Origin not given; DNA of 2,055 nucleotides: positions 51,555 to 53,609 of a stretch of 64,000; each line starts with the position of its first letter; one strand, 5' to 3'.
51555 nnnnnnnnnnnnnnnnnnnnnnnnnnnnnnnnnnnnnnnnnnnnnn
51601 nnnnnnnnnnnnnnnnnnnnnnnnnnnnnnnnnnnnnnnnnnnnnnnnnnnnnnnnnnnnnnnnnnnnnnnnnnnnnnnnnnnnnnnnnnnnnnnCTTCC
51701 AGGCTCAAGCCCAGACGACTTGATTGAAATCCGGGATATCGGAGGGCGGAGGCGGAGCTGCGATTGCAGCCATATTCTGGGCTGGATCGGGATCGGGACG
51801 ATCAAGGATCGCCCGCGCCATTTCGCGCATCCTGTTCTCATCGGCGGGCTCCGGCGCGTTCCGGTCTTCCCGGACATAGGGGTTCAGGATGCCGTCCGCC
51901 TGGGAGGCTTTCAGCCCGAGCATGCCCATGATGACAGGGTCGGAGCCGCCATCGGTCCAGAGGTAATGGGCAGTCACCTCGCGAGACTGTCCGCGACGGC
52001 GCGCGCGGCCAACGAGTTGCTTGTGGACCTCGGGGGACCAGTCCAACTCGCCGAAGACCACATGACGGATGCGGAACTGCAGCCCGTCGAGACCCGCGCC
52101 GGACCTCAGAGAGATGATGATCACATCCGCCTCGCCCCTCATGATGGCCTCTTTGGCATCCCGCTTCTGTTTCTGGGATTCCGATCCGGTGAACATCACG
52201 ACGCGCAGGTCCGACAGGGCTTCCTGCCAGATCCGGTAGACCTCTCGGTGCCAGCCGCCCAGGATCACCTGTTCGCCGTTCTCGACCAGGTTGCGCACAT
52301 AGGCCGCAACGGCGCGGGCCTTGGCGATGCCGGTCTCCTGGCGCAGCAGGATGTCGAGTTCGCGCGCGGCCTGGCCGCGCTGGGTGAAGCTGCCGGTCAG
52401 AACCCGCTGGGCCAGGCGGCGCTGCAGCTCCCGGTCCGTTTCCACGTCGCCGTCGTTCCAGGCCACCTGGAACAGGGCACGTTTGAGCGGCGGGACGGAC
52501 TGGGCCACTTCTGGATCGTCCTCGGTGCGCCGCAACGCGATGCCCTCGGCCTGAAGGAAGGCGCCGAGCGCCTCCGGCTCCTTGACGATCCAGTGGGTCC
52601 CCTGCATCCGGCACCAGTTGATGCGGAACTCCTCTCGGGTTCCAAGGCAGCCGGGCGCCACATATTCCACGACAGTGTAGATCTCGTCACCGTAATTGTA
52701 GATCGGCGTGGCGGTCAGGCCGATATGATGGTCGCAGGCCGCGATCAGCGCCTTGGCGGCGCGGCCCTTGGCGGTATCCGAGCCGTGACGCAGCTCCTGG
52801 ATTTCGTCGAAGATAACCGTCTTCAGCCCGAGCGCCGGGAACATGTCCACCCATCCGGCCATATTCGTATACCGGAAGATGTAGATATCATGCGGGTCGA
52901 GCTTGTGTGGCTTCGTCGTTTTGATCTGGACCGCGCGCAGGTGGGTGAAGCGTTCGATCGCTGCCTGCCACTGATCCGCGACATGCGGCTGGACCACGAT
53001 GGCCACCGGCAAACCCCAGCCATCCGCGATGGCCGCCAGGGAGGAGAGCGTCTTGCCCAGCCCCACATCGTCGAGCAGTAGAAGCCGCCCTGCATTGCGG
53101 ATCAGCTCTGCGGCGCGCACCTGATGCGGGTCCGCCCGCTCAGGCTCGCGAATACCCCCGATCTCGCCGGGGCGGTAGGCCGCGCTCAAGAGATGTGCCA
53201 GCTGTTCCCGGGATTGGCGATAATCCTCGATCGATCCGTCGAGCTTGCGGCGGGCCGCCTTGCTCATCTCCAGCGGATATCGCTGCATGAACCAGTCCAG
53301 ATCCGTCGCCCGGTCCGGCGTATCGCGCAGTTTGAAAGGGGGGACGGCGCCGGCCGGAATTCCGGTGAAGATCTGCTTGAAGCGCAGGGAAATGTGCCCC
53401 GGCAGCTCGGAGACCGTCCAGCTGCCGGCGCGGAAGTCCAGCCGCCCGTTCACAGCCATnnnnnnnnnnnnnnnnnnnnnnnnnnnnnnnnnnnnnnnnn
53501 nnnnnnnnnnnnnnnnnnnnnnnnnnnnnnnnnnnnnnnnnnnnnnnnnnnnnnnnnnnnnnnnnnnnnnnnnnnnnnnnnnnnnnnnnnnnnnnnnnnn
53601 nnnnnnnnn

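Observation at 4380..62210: Recurrent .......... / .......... motif at about 20 gene 5' ends, twice as inverted pairs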

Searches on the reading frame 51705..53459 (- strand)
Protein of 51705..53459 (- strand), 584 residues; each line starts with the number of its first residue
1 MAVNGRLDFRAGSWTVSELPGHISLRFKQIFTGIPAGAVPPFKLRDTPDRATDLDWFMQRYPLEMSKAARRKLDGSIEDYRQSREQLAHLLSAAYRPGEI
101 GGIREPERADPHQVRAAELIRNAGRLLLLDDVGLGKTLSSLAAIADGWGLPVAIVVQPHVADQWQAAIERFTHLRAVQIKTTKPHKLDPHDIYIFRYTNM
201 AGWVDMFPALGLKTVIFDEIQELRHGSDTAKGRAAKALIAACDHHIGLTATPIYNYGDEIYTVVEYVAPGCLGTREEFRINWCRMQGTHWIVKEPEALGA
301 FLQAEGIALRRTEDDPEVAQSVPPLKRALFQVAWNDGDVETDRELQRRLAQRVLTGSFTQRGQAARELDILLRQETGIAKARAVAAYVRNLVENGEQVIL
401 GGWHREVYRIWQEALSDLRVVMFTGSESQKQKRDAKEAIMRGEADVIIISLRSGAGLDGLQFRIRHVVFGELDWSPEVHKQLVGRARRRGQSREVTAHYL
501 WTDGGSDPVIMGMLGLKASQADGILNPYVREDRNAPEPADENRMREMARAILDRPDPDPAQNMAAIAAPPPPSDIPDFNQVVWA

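Call 8: search_protein_families(library=pfam, proteins=[window:51705-53459:-])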
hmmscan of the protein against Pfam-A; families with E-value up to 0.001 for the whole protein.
window:51705-53459:- (584 aa): 3 families
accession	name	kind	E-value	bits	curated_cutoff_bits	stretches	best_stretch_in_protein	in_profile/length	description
PF00176.29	SNF2-rel_dom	-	6.3e-17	62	24.9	1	124-343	18-250/290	SNF2-related domain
PF00271.37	Helicase_C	-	1.1e-06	29.3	23.5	1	389-490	7-110/110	Helicase conserved C-terminal domain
PF00270.35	DEAD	-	0.00061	20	26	0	111-253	2-161/167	DEAD/DEAH box helicase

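Call 19: find_related_loci(query=window:51705-53459:-, collection=viral_contigs, flank=10000)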
Query window:51705-53459:- (584 aa) in viral_contigs; peptide patterns used: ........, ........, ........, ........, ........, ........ (x = any residue, [..] = any of these).
5 stretches matched a pattern; 3 encode a relative of the query (tblastn E <= 1e-3); 3 distinct loci.
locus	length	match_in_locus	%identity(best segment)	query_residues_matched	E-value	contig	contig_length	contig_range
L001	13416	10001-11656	44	14-574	3e-142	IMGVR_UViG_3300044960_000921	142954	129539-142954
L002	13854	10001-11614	45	14-554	8e-142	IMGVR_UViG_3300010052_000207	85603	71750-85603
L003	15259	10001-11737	36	5-572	2e-95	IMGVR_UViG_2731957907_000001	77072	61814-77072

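Call 33: find_homologous_proteins(query=window:51705-53453:-, max_evalue=1e-30)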
Query window:51705-53453:- (582 aa): 4586 proteins with E <= 1e-30 among 8000 candidates; the best 120 are listed.
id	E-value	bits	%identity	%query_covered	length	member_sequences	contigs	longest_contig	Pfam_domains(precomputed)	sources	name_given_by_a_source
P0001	0.0e+0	1190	89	100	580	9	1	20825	PF00176.30,PF00271.38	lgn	-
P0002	3.5e-287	972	76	95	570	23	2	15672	PF00176.30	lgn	-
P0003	6.0e-287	971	76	96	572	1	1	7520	PF00176.30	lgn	-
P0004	1.4e-286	970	75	97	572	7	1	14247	PF00176.30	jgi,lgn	jgi:SNF2 family DNA or RNA helicase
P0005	3.8e-286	968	77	95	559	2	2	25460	PF00176.30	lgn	-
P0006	7.0e-286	967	73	98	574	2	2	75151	PF00176.30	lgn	-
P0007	2.7e-283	959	74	97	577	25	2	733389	PF00176.30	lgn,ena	-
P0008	2.1e-279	946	73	94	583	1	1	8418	PF00176.30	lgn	-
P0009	1.4e-277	940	71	96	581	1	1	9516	PF00176.30,PF00271.38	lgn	-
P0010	1.5e-274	930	70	100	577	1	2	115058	PF00176.30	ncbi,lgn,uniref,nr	ncbi:DEAD/DEAH box helicase [Cereibacter sphaeroides]|uniref:SNF2-related protein n=1 Tax=Cereibacte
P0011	1.3e-273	927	72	96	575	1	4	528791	PF00176.30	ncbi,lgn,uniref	ncbi:SNF2-related protein [Pseudosulfitobacter pseudonitzschiae]|uniref:SNF2-related protein n=1 Tax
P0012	1.1e-245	835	69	91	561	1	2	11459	PF00176.30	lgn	-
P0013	3.7e-234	797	63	95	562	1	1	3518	PF00176.30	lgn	-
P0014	8.2e-232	789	62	95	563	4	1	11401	PF00176.30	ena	-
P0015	2.0e-231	788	75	78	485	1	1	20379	PF00176.30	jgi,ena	-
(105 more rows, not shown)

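Call 34: find_encoding_contigs(protein=P0001, flank=10000, max_places=2)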
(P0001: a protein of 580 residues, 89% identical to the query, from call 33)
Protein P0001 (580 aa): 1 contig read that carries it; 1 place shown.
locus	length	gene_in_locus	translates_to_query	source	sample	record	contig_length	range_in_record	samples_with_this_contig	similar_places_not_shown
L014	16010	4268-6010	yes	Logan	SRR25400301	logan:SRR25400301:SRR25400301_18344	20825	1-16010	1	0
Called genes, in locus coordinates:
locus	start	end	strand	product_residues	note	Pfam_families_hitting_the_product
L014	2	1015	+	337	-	?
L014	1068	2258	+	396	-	-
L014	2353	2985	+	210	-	-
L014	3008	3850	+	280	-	PF09414:RNA_ligase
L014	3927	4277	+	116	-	-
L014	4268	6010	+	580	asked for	PF00176:SNF2-rel_dom, PF00271:Helicase_C (weak)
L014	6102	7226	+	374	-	-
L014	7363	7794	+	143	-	-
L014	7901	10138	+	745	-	PF00082:Peptidase_S8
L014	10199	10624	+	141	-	-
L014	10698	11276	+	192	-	-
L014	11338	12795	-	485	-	-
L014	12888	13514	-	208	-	-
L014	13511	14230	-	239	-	-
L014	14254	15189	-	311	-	PF00149:Metallophos, PF12850:Metallophos_2 (faint)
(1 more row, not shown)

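Call 35: find_encoding_contigs(protein=P0007, flank=10000, max_places=2)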
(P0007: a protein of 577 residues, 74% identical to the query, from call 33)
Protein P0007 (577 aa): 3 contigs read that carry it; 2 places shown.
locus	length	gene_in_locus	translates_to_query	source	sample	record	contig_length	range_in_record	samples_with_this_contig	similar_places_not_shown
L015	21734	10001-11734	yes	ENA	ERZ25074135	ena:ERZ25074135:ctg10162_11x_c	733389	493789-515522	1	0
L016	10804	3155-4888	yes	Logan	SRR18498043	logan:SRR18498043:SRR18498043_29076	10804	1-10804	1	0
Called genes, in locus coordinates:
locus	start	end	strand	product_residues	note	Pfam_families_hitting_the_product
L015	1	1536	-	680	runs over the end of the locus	-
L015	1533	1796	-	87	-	-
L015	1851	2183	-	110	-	PF00376:MerR, PF13411:MerR_1, PF00239:Resolvase (weak)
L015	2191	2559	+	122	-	-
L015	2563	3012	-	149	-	PF03734:YkuD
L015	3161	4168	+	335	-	PF15632:ATPgrasp_Ter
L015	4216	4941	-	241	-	-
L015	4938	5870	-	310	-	PF00075:RNase_H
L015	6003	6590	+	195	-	-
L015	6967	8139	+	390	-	-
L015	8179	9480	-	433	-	PF02163:Peptidase_M50, PF00595:PDZ (faint), PF13180:PDZ_2 (weak), PF17820:PDZ_6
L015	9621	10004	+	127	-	-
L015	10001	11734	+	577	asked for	PF00176:SNF2-rel_dom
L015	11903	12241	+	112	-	-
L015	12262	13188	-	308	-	PF08843:AbiEii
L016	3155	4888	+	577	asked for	PF00176:SNF2-rel_dom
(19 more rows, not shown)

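Call 36: find_encoding_contigs(protein=P0006, flank=10000, max_places=2)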
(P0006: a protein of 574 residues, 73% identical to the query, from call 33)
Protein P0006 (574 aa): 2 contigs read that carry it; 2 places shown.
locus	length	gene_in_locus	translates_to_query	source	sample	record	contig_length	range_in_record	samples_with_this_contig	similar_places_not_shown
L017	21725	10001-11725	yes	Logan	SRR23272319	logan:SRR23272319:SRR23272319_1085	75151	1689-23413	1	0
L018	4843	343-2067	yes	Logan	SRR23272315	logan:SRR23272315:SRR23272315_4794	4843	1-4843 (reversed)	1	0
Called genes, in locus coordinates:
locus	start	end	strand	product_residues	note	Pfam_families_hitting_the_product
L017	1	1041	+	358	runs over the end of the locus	-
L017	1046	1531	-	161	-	PF14081:DUF4262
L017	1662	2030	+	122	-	-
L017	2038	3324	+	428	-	PF00929:RNase_T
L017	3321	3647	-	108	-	-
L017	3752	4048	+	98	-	-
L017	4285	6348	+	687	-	-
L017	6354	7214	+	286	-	-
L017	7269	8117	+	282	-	-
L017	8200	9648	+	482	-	PF25164:CoiA_N (weak)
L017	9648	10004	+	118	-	-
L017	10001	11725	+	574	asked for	PF00176:SNF2-rel_dom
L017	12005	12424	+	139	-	-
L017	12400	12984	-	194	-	PF18760:ART-PolyVal (weak)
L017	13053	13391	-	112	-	-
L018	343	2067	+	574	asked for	PF00176:SNF2-rel_dom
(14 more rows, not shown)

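Call 41: find_related_loci(query=A1, collection=genome_contigs, flank=10000)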
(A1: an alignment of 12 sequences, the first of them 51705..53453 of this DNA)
Query A1 (582 aa) in genome_contigs; peptide patterns used: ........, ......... (x = any residue, [..] = any of these).
600 stretches matched a pattern (row limit reached: there are more); 56 encode a relative of the query (tblastn E <= 1e-3); 56 distinct loci.
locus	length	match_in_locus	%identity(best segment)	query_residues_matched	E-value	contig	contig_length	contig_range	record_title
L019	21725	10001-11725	90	1-581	0e+0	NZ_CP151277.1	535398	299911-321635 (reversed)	Paracoccus sp. ME4 plasmid unnamed1, complete sequence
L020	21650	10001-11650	60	2-552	0e+0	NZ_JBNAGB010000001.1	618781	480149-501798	Sagittula sp. S175 Sagittula_salina_SS175_Scaffold1, whole genome shotgun sequence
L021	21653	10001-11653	61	1-552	0e+0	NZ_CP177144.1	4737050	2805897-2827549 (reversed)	Marinibacterium sp. SX1 chromosome, complete genome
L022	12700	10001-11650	59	2-552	0e+0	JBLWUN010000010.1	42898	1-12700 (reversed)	MAG: Maricaulaceae bacterium isolate EA10-03 A10maxbin.005RE.5K@10, whole genome shotgun sequence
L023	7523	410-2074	59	1-552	0e+0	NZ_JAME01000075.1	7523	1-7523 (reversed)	Roseivivax isoporae LMG 25204 contig75, whole genome shotgun sequence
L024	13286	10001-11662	53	3-556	2e-175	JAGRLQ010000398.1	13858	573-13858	MAG: Nitratireductor sp. isolate HKST-UBA69 2009_288647, whole genome shotgun sequence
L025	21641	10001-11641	49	3-550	3e-157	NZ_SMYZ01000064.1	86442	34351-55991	Mesorhizobium norvegicum strain 10.2.2 10-2-2_contig_65, whole genome shotgun sequence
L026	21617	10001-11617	50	12-554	1e-154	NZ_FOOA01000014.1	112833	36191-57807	Aureimonas phyllosphaerae strain L9-753,KACC 16231,DSM 25026, whole genome shotgun sequence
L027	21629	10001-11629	47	3-554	2e-150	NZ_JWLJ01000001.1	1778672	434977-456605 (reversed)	Ruegeria sp. ANG-R contig_1, whole genome shotgun sequence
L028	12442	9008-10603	48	12-552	4e-148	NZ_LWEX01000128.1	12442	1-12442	Sulfitobacter sp. HI0040 HI0040_c213, whole genome shotgun sequence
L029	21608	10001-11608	48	10-552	9e-146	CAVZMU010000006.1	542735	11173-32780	MAG: uncultured Alphaproteobacteria bacterium isolate MFD02134.bin.2.172 genome assembly, contig: contig_42769, whole ge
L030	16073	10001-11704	46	1-570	1e-144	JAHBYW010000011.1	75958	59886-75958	MAG: Rhizobiaceae bacterium isolate ACE_PRO29 PRO29_11, whole genome shotgun sequence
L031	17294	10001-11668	45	3-563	1e-143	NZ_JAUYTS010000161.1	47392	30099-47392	MAG: Falsiroseomonas sp. isolate C8_maxbin.050 C8_k141_51885, whole genome shotgun sequence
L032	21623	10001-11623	47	3-552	2e-143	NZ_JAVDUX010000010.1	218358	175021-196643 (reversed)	Ancylobacter sp. 3268 Ga0454452_10, whole genome shotgun sequence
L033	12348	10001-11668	43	3-551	8e-139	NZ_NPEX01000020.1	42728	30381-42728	Rhodoplanes roseus strain DSM 5909 NODE_20_length_42728_cov_35.0809, whole genome shotgun sequence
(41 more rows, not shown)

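Call 44: search_dna_similar(query=window:51705-53453:-, collection=plasmids, mode=protein, max_rows=25)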
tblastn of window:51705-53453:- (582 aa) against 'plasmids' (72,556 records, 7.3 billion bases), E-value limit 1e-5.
Records with a match: 264; places in all: 287; records where one place covers at least 80% of the query: 130.
Best place of each record, by identity: <60% 264.
By first word of the organism name: Acinetobacter 63; Streptomyces 42; Pseudomonas 35; Piscirickettsia 35; Sinorhizobium 12; Vibrio 6; Mycolicibacterium 5; Cupriavidus 5; Burkholderia 4; Bacillus 4; and 41 more.
By predicted mobility (MOB-suite, as given by PLSDB): non-mobilizable 162; mobilizable 79; conjugative 23.
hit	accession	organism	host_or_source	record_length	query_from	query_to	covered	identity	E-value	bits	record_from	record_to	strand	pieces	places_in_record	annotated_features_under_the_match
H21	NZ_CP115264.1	Pseudomonas aeruginosa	Homo sapiens,culture samples from human ...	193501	3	552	95%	43.5%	8e-123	406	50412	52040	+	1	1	DEAD/DEAH box helicase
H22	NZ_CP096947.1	Pseudomonas aeruginosa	Homo sapiens,broncholveolr lvge fluid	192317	3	552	95%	43.3%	8e-123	406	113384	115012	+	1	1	DEAD/DEAH box helicase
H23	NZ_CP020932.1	Marinobacter salarius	Skeletonema marinoi strain RO5AC,Cell ...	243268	3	550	94%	43.5%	2e-124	411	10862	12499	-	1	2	DEAD/DEAH box helicase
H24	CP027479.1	Pseudomonas koreensis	Cultured bacterium isolated from ...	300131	3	552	95%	43.0%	6e-122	404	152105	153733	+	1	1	ATP-dependent helicase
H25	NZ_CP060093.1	Teredinibacter purpureus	Bankia setacea,cell culture,gills,gills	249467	11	554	93%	43.4%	4e-123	407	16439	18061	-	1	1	DEAD/DEAH box helicase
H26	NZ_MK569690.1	Pseudomonas syringae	-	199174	3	552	95%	42.6%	3e-120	399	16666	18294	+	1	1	DEAD/DEAH box helicase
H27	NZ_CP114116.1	Pseudomonas sp. GXZC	Sus scrofa,mixed culture,semen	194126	3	552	95%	41.9%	7e-119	395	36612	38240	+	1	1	DEAD/DEAH box helicase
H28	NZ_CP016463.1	Bosea sp. RAC05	Microbial isolate,Algal phycosphere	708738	11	552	93%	42.2%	6e-114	380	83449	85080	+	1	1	DEAD/DEAH box helicase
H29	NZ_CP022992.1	Paraburkholderia aromaticivorans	-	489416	11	544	92%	42.4%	1e-116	388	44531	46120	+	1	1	DEAD/DEAH box helicase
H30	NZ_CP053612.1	Burkholderia sp. MBR-1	-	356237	10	527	89%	43.7%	1e-116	388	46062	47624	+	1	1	DEAD/DEAH box helicase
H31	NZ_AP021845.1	Azospira sp. I09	-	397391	11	527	89%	43.6%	5e-122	404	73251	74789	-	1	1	DEAD/DEAH box helicase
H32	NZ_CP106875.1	Shewanella xiamenensis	Danio rerio,cell culture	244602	3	552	95%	41.0%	2e-120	399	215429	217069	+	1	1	DEAD/DEAH box helicase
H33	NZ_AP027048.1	Vibrio nigripulchritudo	Penaeus vannamei,cell ...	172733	2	552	95%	40.4%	4e-119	395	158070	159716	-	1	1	SNF2-related protein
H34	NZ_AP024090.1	Vibrio nigripulchritudo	-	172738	2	552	95%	40.4%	4e-119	395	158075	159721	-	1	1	SNF2-related protein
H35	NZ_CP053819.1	Vibrio cholerae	bacterial culture,Water sample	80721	3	550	94%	40.4%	8e-112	374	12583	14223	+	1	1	DEAD/DEAH box helicase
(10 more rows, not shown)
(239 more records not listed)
